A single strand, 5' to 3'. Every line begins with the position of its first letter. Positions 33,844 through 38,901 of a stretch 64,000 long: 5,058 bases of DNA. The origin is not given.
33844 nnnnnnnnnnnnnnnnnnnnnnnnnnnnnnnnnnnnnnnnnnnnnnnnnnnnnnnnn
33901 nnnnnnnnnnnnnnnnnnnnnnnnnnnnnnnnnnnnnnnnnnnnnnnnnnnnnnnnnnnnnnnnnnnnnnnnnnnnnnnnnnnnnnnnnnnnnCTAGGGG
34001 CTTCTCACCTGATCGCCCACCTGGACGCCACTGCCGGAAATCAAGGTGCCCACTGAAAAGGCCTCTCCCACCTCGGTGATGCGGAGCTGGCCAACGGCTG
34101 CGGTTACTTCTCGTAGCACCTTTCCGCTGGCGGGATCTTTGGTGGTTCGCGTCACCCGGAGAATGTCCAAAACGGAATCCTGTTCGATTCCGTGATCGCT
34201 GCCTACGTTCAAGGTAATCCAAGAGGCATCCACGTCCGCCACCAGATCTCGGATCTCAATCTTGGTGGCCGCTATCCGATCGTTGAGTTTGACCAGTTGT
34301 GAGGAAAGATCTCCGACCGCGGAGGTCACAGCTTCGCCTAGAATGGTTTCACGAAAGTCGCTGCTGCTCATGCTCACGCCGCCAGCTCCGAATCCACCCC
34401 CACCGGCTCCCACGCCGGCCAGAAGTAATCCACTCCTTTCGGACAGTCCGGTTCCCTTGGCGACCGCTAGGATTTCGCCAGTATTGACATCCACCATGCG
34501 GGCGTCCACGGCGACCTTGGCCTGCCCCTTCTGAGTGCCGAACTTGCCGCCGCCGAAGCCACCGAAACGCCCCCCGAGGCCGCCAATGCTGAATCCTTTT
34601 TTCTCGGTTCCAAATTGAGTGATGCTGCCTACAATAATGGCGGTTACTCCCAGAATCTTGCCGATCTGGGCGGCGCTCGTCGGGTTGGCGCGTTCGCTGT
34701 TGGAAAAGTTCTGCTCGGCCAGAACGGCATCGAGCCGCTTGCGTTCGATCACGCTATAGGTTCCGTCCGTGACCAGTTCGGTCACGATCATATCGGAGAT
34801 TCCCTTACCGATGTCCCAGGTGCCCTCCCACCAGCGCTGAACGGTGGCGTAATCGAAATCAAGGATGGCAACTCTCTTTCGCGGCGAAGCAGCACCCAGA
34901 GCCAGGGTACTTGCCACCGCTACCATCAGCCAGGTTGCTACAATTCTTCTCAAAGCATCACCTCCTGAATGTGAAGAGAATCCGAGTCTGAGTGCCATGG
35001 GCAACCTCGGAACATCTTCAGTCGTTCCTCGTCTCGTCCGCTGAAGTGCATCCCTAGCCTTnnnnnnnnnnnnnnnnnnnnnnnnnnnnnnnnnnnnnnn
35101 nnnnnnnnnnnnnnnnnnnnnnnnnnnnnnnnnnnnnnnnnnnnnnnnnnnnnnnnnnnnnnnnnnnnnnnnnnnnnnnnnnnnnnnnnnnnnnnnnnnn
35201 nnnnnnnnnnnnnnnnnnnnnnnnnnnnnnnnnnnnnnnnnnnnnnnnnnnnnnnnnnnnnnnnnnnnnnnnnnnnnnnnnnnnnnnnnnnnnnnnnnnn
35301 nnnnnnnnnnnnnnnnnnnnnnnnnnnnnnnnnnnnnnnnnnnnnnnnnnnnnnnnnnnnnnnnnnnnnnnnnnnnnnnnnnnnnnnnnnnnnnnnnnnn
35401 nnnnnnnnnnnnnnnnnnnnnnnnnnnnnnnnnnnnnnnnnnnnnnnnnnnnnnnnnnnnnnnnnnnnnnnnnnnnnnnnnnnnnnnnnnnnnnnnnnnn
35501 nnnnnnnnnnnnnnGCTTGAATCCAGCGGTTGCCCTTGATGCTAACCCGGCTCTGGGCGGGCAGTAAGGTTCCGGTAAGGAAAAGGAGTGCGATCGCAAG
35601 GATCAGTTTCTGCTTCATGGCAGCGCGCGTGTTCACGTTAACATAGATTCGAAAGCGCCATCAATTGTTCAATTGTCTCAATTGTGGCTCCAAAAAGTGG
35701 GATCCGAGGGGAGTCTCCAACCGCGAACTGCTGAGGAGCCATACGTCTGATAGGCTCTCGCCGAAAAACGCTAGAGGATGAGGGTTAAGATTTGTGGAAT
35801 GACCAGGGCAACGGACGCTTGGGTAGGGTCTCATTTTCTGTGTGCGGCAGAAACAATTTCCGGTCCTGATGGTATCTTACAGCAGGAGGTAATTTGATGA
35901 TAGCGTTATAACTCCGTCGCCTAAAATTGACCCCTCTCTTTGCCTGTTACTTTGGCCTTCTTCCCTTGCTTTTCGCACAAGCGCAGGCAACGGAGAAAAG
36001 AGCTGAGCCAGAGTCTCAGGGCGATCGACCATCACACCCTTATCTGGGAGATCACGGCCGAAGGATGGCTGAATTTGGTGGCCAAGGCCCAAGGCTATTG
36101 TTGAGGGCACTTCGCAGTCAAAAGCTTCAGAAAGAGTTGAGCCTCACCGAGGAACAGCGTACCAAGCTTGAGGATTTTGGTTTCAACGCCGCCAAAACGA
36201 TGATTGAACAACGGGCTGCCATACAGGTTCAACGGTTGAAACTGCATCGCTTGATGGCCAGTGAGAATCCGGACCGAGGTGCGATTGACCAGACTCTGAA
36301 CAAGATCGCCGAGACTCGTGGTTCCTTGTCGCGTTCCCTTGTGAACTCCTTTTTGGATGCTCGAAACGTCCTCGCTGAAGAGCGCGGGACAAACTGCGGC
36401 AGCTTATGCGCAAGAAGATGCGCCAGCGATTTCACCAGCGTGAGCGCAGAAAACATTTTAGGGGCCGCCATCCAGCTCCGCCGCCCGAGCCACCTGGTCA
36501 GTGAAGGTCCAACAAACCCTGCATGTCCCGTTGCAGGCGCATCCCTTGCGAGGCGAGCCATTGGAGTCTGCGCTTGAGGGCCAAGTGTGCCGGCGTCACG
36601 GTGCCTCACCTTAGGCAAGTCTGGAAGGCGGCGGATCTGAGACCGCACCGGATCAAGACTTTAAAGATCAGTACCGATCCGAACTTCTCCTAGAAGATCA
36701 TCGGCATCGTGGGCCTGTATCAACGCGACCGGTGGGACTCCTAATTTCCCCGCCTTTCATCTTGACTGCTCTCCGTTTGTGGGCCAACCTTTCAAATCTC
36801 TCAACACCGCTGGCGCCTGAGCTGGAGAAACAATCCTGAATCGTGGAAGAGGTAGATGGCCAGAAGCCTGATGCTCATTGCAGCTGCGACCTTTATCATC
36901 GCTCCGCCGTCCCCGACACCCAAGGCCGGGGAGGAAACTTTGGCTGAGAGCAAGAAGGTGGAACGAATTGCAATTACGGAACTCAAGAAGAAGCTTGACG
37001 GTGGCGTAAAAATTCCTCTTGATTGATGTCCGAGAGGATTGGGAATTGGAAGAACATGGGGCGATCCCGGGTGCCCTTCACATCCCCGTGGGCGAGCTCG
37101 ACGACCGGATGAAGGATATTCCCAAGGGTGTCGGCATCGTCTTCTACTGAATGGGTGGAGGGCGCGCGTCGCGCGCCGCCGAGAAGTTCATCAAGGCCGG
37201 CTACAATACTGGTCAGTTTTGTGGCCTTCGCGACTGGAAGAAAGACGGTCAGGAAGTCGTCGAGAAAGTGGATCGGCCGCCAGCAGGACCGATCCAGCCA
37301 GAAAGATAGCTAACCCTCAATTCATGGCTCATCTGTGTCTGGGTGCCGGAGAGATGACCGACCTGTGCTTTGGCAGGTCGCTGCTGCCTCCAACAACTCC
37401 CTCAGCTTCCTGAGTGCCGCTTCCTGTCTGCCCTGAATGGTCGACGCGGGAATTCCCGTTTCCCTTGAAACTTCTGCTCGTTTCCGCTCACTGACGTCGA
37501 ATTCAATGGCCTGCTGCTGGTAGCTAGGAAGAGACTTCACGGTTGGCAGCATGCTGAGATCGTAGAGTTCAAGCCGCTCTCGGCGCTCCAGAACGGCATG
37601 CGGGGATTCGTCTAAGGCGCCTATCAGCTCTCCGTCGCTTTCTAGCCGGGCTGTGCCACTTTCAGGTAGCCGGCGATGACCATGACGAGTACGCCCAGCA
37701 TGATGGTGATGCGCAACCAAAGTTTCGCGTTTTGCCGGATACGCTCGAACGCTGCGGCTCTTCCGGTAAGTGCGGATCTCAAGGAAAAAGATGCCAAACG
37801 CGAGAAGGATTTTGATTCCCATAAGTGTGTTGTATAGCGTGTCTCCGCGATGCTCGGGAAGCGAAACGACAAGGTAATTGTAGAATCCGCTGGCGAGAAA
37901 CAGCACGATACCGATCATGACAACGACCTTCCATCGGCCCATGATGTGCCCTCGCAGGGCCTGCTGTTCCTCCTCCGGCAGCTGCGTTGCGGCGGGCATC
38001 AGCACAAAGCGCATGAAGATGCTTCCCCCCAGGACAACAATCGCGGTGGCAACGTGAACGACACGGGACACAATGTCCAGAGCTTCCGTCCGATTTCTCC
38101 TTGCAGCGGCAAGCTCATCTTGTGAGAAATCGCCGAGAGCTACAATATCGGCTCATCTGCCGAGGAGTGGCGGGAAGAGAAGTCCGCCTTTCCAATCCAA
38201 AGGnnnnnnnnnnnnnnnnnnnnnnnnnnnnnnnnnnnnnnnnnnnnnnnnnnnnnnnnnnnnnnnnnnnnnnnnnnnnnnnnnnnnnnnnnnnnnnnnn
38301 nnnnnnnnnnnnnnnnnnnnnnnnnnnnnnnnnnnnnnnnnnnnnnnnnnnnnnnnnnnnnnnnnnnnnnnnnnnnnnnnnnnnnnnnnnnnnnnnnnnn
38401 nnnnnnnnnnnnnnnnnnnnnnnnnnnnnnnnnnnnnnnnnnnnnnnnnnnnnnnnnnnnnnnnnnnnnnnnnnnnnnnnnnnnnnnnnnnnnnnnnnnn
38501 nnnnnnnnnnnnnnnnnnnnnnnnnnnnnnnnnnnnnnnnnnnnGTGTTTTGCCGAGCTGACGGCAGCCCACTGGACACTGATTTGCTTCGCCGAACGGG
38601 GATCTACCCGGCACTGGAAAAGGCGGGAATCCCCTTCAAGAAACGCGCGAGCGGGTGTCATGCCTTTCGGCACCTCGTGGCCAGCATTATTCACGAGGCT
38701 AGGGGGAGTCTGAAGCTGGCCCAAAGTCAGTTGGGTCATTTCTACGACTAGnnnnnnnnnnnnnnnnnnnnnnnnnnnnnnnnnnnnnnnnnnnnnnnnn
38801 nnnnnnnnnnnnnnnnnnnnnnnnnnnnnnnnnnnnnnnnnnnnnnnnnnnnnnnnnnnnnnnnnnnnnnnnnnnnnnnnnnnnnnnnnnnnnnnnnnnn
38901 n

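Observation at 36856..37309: Rhodanese gene with UGA at the catalytic-cysteine position and a second copy of the 7-bp/3-nt hairpin 11 nt downstream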

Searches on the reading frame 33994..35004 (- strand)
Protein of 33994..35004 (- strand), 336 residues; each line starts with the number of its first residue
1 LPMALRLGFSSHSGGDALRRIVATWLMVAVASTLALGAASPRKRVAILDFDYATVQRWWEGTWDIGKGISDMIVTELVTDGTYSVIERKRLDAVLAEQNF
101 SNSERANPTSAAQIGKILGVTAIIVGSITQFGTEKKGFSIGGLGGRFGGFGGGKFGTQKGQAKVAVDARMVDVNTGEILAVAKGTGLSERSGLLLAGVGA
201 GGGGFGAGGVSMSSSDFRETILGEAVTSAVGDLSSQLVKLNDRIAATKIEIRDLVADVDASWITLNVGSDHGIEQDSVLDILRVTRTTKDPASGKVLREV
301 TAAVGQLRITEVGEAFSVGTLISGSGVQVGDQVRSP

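Call 47: search_protein_families(library=pfam, proteins=[window:33994-35004:-], max_evalue=0.001)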
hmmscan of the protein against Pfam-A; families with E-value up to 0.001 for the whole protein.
window:33994-35004:- (336 aa): 2 families
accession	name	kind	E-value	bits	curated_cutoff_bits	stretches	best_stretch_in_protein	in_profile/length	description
PF03783.19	CsgG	-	2.6e-38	131.9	20.8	1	39-240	6-200/210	Curli production assembly/transport component CsgG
PF16538.11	FlgT_C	-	0.00014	22.7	27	1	263-333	4-75/77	Flagellar assembly protein T, C-terminal domain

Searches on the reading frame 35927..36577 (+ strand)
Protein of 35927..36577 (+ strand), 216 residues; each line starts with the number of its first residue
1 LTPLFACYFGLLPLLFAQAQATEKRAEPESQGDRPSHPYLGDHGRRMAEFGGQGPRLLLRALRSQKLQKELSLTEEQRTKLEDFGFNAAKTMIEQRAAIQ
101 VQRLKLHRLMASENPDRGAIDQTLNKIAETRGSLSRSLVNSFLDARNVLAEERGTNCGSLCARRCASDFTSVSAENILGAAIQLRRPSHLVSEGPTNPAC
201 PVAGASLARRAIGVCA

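Call 8: search_protein_families(library=pfam, proteins=[window:35927-36577:+], max_evalue=0.01)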
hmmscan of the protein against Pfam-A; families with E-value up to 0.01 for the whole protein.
window:35927-36577:+ (216 aa): 2 families
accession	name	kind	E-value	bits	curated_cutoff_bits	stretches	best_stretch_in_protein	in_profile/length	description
PF13801.11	Metal_resist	-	1.5e-09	38.5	29.2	1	67-152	36-121/125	Heavy-metal resistance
PF07813.17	LTXXQ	-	0.0038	18.4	24.3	1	63-151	5-90/100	LTXXQ motif family protein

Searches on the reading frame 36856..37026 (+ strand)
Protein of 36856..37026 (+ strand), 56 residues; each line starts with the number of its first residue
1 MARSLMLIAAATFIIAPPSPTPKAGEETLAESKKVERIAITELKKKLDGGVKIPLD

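Call 22: find_encoding_contigs(protein=window:36856-37026:+, flank=2000, max_places=10)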
Protein window:36856-37026:+ (56 aa): 3 contigs read that carry it; 3 places shown.
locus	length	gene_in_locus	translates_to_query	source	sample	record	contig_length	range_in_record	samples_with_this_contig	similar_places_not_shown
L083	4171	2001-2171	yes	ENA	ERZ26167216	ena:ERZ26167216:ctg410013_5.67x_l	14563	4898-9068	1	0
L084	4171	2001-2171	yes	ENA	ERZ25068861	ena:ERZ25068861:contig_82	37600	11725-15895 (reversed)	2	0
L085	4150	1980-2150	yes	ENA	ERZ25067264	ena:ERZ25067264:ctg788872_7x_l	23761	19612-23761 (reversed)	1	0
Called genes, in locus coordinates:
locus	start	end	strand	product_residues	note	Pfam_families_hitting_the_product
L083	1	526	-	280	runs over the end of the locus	PF13276:HTH_21, PF00665:rve, PF13683:rve_3, PF13333:rve_2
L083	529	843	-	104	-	PF01527:HTH_Tnp_1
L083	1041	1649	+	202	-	PF13801:Metal_resist, PF07813:LTXXQ (weak)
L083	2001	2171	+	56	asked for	-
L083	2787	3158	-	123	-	-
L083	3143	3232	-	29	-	-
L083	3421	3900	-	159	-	-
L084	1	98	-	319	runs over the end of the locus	PF03783:CsgG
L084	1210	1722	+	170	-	PF13801:Metal_resist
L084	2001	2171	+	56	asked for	-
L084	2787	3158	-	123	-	-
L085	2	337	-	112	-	?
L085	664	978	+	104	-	PF01527:HTH_Tnp_1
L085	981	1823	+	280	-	PF13276:HTH_21, PF00665:rve, PF13683:rve_3, PF13333:rve_2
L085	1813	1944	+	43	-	-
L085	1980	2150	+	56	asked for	-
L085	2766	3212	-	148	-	-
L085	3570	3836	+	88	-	-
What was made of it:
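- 37024..37026 (+): Premature stop (TGA) of the frameshifted 56-aa product. The exact 56-aa product is on record in 3 other assemblies (call 22).
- The exact 56-aa truncated product is on 3 other assemblies, ERZ26167216, ERZ25068861 and ERZ25067264 (call 22). The contigs carrying it have low coverage, 5.67x and 7x by their names (call 22).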

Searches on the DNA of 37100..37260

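Call 31: search_rna_families(source=window, start=37100, end=37260, threshold=evalue, max_evalue=10)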
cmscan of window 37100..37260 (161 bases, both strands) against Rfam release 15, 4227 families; matches with E-value up to 10: 1.
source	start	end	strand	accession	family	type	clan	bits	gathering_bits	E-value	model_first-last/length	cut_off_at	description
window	37220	37241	+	RF01111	SBWMV2_UPD-PKk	Cis-reg;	-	12.7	35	5.4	1-21/21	no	Pseudoknot of upstream pseudoknot domain (UPD) of the 3'UTR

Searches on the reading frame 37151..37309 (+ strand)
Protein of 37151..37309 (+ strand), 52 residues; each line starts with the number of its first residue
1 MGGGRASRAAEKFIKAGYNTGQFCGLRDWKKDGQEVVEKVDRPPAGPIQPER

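Call 23: find_encoding_contigs(protein=window:37151-37309:+, flank=2000, max_places=10)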
Protein window:37151-37309:+ (52 aa): no gene with exactly this product is on record in the collection.
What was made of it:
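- Tried and rejected: It is not on record (call 23).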

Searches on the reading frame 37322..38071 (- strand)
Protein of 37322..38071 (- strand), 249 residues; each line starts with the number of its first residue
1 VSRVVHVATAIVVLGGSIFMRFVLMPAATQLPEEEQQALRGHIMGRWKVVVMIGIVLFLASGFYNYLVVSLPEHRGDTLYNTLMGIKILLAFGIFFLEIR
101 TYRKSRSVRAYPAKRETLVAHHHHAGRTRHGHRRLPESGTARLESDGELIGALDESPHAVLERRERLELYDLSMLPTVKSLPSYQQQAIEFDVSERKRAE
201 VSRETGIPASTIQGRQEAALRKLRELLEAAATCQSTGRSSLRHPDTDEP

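Call 8: search_protein_families(library=pfam, proteins=[window:37322-38071:-], max_evalue=0.01)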
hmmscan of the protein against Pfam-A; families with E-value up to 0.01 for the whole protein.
window:37322-38071:- (249 aa): 3 families
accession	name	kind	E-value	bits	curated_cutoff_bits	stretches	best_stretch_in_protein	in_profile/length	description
PF08281.18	Sigma70_r4_2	-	0.00064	19.8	25.7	1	179-223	9-54/54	Sigma-70, region 4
PF10027.14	DUF2269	-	0.0031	18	28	1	3-64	4-65/150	Predicted integral membrane protein (DUF2269)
PF04545.22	Sigma70_r4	-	0.0066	16.4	24.1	0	199-225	24-50/50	Sigma-70, region 4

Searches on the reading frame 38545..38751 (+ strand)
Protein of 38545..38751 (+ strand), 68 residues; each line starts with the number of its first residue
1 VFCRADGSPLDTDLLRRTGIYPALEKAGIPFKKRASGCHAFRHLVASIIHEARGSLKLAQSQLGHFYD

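Call 8: search_protein_families(library=pfam, proteins=[window:38545-38751:+], max_evalue=0.01)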
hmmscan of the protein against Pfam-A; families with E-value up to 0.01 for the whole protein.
window:38545-38751:+ (68 aa): 1 family
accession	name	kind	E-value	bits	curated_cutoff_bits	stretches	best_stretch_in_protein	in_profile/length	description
PF00589.27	Phage_integrase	-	0.0043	17.3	27.1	1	2-65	97-156/172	Phage integrase family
